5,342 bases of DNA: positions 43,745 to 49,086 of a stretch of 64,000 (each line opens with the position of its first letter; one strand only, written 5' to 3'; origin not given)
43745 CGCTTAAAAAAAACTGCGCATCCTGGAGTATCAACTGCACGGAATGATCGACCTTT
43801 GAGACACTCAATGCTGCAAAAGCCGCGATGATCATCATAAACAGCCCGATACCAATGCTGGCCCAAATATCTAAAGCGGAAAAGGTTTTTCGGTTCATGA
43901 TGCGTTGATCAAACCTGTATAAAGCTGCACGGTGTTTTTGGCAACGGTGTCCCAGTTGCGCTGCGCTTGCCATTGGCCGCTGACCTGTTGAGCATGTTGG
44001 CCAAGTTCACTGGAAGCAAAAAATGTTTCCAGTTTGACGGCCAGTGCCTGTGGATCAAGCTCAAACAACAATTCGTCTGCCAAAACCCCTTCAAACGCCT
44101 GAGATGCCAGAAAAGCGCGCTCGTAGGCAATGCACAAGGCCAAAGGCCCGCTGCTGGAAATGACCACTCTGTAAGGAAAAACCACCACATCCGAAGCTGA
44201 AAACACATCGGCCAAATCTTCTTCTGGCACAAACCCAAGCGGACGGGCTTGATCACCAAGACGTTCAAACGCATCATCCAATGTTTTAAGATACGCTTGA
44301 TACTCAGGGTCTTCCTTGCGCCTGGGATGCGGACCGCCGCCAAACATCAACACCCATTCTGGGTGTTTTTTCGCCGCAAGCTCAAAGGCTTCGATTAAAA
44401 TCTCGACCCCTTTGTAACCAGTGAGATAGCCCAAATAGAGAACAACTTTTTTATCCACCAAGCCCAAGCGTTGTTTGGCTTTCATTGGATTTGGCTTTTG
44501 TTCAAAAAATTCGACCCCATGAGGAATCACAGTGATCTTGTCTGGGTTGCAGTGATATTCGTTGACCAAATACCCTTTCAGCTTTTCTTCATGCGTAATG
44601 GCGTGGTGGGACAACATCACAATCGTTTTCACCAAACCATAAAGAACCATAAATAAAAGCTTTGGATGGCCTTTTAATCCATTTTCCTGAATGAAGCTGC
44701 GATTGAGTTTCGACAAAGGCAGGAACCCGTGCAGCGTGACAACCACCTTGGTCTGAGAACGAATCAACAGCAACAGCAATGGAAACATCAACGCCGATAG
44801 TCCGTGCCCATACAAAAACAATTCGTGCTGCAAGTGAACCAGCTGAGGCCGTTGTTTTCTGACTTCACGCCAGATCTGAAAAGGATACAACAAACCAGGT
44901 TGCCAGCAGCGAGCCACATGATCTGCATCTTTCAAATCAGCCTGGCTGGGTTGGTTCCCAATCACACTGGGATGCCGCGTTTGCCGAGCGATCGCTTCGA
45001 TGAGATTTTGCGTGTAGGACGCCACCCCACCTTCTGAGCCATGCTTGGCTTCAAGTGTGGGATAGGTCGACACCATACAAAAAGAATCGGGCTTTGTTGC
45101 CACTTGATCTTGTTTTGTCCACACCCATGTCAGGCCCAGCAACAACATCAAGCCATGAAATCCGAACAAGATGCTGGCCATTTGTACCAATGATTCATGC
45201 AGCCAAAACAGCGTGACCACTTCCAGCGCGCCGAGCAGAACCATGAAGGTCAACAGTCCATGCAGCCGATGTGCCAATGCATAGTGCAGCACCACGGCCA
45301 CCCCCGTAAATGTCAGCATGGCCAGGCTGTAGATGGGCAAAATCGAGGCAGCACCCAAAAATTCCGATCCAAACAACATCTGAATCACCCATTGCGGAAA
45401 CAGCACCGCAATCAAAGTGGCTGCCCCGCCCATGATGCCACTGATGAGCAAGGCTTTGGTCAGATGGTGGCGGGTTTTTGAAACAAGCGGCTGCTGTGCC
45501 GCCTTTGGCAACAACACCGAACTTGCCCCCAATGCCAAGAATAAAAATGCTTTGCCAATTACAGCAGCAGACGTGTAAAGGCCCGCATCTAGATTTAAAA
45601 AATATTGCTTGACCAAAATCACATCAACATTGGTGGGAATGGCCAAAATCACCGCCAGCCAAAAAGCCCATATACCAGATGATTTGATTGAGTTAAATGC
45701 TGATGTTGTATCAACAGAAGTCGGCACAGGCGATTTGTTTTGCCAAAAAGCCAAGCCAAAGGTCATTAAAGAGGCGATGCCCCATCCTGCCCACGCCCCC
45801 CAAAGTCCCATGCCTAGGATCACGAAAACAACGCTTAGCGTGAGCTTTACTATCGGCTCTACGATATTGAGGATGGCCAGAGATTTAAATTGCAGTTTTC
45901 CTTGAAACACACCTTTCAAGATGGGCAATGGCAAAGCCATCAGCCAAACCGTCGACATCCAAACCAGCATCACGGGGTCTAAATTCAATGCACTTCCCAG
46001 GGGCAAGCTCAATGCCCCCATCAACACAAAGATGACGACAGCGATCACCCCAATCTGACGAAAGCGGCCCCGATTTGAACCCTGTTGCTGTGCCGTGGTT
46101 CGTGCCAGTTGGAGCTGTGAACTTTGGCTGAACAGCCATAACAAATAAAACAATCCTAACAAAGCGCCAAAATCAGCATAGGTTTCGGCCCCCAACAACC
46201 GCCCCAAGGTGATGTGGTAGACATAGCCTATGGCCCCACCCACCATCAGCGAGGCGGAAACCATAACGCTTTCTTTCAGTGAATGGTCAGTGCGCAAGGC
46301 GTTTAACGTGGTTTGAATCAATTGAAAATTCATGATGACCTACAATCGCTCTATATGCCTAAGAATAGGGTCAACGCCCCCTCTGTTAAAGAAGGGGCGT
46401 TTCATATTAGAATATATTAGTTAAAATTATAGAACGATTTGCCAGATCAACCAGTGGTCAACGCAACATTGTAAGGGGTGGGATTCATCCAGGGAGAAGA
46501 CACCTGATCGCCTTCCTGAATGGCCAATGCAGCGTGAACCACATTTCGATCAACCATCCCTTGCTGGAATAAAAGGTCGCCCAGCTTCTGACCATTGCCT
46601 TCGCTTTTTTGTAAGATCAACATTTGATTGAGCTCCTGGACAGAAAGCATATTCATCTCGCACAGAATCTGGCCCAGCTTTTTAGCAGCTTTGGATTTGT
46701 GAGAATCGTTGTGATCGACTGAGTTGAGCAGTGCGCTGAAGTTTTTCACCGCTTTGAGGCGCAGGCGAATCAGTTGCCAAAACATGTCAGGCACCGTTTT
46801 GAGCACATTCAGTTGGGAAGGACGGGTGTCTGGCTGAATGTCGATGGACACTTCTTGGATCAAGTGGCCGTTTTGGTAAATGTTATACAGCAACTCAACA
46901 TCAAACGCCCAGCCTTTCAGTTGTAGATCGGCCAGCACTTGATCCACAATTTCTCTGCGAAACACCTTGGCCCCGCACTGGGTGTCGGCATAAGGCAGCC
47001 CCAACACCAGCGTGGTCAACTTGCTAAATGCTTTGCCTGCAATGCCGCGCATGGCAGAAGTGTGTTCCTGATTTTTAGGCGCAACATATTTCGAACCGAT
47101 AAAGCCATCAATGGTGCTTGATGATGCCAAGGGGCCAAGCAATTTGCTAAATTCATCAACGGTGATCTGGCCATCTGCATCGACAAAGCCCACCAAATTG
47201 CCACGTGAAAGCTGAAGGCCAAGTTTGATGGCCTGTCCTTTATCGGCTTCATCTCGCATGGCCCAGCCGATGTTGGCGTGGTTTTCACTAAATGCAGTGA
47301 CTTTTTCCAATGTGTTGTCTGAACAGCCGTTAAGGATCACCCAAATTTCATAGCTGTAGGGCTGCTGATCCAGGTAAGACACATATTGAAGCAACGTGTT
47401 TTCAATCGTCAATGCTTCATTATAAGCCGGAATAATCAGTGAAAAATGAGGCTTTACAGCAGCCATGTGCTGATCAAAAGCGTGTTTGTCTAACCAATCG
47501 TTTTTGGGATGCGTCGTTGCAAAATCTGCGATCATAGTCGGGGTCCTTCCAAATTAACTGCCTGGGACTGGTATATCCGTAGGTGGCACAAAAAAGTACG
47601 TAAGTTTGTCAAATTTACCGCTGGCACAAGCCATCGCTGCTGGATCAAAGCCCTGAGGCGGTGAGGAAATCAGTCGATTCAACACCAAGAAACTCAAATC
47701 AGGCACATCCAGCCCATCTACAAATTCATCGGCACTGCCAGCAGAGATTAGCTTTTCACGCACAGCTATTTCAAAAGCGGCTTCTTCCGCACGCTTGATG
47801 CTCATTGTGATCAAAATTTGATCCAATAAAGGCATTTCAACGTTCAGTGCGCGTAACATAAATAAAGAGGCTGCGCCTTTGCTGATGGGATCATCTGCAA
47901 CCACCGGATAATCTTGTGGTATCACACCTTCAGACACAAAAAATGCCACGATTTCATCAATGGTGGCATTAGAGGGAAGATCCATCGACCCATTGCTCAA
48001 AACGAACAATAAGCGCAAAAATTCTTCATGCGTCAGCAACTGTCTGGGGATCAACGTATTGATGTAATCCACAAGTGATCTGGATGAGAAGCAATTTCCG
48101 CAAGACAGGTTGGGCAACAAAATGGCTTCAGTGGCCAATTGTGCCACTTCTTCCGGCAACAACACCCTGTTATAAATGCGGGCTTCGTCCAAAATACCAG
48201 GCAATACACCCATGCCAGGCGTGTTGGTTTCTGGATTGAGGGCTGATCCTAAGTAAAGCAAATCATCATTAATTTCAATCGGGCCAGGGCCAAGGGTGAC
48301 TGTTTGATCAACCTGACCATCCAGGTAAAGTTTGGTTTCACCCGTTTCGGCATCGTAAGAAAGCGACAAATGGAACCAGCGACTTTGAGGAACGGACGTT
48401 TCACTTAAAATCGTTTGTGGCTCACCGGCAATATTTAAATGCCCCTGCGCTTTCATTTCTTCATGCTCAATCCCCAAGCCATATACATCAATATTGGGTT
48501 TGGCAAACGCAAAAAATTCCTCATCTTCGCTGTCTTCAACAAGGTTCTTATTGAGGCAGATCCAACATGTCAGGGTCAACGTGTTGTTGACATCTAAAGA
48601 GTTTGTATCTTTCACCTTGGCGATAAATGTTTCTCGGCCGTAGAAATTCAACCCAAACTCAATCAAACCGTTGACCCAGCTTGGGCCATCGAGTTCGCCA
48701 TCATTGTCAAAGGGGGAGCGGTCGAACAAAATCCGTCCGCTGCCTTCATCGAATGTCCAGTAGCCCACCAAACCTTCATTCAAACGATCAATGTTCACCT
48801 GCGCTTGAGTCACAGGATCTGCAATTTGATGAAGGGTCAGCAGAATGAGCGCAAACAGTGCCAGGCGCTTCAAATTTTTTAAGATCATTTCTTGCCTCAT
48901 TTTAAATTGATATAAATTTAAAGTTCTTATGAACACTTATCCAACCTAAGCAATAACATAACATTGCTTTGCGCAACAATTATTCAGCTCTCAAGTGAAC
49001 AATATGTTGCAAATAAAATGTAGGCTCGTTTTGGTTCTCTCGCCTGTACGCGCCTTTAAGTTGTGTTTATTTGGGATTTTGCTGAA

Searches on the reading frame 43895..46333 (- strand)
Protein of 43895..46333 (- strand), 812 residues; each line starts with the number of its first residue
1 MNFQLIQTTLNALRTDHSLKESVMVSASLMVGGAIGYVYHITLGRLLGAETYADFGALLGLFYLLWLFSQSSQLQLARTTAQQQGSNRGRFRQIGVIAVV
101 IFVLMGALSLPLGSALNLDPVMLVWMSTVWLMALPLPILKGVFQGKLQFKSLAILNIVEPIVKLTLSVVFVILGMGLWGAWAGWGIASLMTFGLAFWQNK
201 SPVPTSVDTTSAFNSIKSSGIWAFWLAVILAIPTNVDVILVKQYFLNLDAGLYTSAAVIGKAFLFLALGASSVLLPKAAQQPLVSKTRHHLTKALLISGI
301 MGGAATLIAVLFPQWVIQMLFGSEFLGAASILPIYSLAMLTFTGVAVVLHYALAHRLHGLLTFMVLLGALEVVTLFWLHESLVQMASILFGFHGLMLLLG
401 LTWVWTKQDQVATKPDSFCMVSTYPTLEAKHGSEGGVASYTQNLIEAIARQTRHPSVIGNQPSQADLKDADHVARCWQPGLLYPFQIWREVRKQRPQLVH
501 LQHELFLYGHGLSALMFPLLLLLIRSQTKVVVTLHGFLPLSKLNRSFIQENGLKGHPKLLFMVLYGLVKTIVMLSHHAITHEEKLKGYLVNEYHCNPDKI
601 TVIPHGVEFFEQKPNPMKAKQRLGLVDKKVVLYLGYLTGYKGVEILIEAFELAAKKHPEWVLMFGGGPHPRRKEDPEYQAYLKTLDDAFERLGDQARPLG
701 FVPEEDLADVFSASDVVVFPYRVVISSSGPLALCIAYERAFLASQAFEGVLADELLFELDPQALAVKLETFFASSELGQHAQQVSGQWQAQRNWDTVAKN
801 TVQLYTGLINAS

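Call 83: search_protein_families(library=pfam, proteins=[window:43895-46333:-], max_evalue=0.00001)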
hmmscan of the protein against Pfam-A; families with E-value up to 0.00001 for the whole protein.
window:43895-46333:- (812 aa): 6 families
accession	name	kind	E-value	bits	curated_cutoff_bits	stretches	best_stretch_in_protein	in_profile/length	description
PF13439.12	Glyco_transf_4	-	5e-14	53.1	28.5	1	435-608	2-167/170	Glycosyltransferase Family 4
PF00534.26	Glycos_transf_1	-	2.2e-12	47.3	26.4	1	622-722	8-101/172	Glycosyl transferases group 1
PF13692.12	Glyco_trans_1_4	-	9.8e-11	42.5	27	1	629-770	2-138/142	Glycosyl transferases group 1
PF01943.22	Polysacc_synt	-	1.8e-09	37.9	28.2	1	22-276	5-268/274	Polysaccharide biosynthesis protein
PF13440.11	Polysacc_synt_3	-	2.8e-07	30.5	23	1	96-328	60-291/293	Polysaccharide biosynthesis protein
PF13579.12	Glyco_trans_4_4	-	2.5e-06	28.4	29.7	1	435-540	1-107/158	Glycosyl transferase 4-like domain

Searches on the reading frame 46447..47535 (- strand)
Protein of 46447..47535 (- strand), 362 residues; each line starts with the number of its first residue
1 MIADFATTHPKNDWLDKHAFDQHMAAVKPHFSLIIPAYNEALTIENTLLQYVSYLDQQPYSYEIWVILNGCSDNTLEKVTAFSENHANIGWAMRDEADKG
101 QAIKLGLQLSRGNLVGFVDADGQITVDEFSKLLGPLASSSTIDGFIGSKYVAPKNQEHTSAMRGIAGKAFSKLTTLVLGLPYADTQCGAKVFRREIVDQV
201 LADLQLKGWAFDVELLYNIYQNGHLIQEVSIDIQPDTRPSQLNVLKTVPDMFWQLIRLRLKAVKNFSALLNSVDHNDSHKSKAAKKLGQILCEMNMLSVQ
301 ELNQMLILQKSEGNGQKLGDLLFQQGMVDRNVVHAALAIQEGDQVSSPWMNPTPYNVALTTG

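Call 83: search_protein_families(library=pfam, proteins=[window:46447-47535:-], max_evalue=0.00001)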
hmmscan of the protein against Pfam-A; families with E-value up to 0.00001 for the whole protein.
window:46447-47535:- (362 aa): 2 families
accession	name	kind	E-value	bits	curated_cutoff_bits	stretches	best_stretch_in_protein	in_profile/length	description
PF00535.33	Glycos_transf_2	-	3.7e-18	66.4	23.3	1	32-200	1-167/168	Glycosyl transferase family 2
PF10111.15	Glyco_tranf_2_2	-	4.3e-09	36.7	27.3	1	32-145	1-114/276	Glycosyltransferase like family 2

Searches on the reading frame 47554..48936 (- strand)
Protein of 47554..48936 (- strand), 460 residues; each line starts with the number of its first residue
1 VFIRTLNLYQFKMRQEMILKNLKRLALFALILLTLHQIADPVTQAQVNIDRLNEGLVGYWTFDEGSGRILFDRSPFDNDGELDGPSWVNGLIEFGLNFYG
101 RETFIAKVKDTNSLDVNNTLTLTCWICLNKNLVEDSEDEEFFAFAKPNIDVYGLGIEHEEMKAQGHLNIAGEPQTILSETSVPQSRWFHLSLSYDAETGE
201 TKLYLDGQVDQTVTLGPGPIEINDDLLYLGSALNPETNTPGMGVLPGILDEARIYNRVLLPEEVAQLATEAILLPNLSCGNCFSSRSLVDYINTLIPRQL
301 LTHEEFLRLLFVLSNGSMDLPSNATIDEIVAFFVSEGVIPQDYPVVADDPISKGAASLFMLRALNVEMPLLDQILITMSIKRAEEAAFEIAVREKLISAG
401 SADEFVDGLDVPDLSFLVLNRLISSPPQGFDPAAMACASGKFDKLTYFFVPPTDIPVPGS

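Call 83: search_protein_families(library=pfam, proteins=[window:47554-48936:-], max_evalue=0.00001)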
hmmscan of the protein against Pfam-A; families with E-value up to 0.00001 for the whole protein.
window:47554-48936:- (460 aa): 1 family
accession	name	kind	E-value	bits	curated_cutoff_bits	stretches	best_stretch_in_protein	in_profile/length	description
PF13385.13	Laminin_G_3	-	2e-16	60.9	27.6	1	108-265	9-151/151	Concanavalin A-like lectin/glucanases superfamily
